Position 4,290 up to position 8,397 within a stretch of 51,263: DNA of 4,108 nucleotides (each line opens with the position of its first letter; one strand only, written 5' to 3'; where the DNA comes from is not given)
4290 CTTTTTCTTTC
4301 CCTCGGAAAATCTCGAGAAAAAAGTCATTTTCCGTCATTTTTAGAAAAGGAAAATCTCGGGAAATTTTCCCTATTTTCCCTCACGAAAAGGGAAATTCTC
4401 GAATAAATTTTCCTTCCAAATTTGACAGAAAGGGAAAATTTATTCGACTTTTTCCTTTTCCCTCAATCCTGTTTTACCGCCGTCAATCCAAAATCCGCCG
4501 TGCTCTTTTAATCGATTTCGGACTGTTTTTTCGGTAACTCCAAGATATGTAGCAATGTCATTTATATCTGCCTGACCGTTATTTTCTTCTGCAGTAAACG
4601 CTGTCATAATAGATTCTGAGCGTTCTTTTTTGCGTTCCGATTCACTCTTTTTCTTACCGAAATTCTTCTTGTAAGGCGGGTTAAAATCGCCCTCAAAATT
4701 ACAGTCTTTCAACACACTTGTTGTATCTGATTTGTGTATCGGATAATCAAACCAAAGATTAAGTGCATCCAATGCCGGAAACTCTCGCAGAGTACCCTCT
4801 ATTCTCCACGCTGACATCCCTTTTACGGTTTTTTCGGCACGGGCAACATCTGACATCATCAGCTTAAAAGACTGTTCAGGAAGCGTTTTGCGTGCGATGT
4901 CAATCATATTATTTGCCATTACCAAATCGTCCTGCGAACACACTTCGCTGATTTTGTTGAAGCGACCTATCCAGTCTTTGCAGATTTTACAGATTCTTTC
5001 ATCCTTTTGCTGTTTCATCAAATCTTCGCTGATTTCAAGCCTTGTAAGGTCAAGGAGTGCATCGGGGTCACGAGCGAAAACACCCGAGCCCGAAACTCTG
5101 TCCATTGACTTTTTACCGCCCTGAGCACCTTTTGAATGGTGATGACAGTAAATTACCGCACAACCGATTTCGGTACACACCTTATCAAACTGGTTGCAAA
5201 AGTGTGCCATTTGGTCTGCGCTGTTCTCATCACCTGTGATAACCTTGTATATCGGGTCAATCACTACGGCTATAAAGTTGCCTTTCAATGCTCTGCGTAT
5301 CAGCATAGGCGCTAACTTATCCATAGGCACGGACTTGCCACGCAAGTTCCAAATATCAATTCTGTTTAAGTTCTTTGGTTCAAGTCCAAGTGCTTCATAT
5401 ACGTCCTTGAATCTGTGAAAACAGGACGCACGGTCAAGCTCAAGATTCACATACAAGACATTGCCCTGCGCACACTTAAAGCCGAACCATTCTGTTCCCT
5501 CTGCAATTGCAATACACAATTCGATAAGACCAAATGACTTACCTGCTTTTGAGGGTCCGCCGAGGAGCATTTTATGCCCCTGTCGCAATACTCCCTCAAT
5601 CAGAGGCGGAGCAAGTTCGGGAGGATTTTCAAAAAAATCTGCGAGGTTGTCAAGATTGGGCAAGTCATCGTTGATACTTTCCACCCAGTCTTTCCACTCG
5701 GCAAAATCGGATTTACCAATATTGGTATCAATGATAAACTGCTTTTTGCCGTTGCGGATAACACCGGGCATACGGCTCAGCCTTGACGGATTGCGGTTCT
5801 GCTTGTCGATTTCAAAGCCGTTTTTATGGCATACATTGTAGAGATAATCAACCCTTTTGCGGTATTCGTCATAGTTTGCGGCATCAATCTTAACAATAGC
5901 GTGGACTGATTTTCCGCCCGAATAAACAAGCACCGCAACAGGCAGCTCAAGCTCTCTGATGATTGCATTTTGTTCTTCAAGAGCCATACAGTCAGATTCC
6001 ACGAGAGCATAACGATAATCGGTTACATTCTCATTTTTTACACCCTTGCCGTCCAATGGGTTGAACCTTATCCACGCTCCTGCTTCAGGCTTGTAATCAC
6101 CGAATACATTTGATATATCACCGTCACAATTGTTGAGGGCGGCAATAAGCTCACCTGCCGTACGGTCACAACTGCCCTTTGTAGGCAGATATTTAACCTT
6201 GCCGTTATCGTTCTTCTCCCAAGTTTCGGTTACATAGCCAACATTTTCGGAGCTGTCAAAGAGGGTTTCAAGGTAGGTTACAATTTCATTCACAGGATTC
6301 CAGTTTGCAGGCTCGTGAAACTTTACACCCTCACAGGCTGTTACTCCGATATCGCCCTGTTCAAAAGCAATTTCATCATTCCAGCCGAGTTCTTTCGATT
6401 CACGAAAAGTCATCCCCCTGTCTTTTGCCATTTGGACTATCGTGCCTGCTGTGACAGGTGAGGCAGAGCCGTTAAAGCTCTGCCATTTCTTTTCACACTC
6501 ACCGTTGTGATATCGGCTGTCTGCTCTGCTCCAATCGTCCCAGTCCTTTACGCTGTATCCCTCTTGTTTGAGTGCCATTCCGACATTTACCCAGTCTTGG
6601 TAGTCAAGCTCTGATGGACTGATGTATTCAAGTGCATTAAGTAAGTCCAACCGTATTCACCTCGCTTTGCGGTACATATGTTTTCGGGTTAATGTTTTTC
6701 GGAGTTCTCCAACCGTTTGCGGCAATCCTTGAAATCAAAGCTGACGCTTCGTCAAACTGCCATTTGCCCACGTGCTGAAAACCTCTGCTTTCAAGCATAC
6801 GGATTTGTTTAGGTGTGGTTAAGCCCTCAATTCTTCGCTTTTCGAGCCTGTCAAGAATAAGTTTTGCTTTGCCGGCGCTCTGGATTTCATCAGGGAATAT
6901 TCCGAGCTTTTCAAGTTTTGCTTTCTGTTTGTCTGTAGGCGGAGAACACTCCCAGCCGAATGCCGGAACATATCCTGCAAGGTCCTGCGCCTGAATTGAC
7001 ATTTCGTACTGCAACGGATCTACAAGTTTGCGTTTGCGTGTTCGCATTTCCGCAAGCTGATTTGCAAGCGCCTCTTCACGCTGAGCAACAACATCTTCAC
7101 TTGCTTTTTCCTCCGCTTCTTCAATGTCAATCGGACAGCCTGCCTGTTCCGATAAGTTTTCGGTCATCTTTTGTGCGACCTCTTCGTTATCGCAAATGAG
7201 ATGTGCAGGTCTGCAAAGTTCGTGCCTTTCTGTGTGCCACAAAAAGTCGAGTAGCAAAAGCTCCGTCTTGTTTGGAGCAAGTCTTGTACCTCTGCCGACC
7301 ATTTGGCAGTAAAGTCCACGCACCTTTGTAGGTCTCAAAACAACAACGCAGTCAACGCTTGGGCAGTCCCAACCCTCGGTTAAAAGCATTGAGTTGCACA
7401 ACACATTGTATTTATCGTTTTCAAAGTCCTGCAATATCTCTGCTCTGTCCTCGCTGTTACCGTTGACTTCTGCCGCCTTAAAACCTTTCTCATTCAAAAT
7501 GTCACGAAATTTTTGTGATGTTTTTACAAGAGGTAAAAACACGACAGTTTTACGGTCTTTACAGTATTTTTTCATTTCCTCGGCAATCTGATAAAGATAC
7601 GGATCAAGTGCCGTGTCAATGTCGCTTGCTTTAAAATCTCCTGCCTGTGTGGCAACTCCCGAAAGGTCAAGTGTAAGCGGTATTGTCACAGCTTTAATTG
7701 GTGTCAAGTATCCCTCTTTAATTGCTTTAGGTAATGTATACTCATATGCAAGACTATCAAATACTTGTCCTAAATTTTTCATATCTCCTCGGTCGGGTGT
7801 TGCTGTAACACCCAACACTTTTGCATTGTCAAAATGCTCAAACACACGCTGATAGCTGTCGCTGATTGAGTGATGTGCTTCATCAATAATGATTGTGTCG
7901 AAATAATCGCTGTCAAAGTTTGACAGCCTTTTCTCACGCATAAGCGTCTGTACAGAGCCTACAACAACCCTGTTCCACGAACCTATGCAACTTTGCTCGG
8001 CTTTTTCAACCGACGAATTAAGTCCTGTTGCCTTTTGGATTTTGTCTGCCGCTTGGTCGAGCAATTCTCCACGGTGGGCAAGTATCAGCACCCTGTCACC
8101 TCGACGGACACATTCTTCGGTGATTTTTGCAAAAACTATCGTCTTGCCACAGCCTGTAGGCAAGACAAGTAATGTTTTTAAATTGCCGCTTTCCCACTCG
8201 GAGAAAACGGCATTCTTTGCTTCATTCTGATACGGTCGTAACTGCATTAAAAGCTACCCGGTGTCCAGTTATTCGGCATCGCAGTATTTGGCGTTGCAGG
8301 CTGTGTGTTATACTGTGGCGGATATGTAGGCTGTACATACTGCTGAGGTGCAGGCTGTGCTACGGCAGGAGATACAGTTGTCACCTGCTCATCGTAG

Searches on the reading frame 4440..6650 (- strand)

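Call 63: search_protein_families(library=phrogs, proteins=[window:4440-6650:-], max_evalue=0.00001)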
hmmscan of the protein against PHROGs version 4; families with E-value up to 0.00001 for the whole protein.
window:4440-6650:- (736 aa): 10 families
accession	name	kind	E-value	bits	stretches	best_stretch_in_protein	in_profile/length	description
phrog_2597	-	DNA, RNA and nucleotide metabolism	0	1175.3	1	1-732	5-744/747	DNA primase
phrog_906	-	DNA, RNA and nucleotide metabolism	7.9e-19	68.9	1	327-513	498-681/872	DNA polymerase/primase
phrog_3123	-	unknown function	6e-12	45.9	0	459-524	458-525/583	-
phrog_6012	-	DNA, RNA and nucleotide metabolism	1e-10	42.4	1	326-526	113-317/447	DNA helicase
phrog_2850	-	unknown function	1.1e-10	42.1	1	363-512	163-314/465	-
phrog_239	-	DNA, RNA and nucleotide metabolism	1.7e-09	38.2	1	350-553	351-568/801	DNA primase/helicase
phrog_19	-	DNA, RNA and nucleotide metabolism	7.5e-09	36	1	353-540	348-542/621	DnaB-like replicative helicase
phrog_1284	-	unknown function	4.3e-08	33.9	1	350-484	27-157/306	-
phrog_3022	-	DNA, RNA and nucleotide metabolism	9e-07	28.7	1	4-86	213-324/788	DNA primase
phrog_29234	-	unknown function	6.3e-06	25.5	1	5-80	245-321/887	-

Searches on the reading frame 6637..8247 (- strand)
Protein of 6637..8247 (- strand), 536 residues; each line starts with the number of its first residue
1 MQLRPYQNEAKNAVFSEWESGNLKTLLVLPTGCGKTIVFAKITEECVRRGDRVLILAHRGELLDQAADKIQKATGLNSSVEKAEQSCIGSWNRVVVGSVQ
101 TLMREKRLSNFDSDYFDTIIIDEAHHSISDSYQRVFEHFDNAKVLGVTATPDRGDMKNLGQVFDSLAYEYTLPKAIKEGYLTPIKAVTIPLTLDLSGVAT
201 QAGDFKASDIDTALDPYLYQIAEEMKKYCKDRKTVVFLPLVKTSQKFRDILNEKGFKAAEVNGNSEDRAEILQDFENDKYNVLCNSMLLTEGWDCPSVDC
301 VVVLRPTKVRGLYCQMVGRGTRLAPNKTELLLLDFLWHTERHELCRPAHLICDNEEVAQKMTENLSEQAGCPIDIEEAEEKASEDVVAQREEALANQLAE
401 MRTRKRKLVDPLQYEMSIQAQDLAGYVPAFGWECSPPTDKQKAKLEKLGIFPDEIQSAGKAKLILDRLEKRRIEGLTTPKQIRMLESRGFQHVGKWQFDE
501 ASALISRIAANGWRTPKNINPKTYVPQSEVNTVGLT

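Call 63: search_protein_families(library=phrogs, proteins=[window:6637-8247:-], max_evalue=0.00001)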
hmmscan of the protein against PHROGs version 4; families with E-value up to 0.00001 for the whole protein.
window:6637-8247:- (536 aa): 7 families
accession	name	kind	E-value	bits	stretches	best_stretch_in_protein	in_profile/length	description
phrog_16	-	DNA, RNA and nucleotide metabolism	7.9e-112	376.2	1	1-520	271-748/986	DNA helicase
phrog_16694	-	unknown function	1.1e-29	104.1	2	2-199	274-499/1010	-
phrog_9690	-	DNA, RNA and nucleotide metabolism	2.1e-17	64.1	1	113-336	35-269/306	DNA helicase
phrog_62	-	DNA, RNA and nucleotide metabolism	1.6e-15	56.7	1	1-159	695-857/1881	DNA helicase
phrog_3830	-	unknown function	8.1e-11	41.8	1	3-189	267-476/1032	-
phrog_16259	-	DNA, RNA and nucleotide metabolism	1.6e-07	31.9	1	3-130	118-239/330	DNA helicase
phrog_34481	-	unknown function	1.7e-06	28.9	1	32-84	60-111/132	-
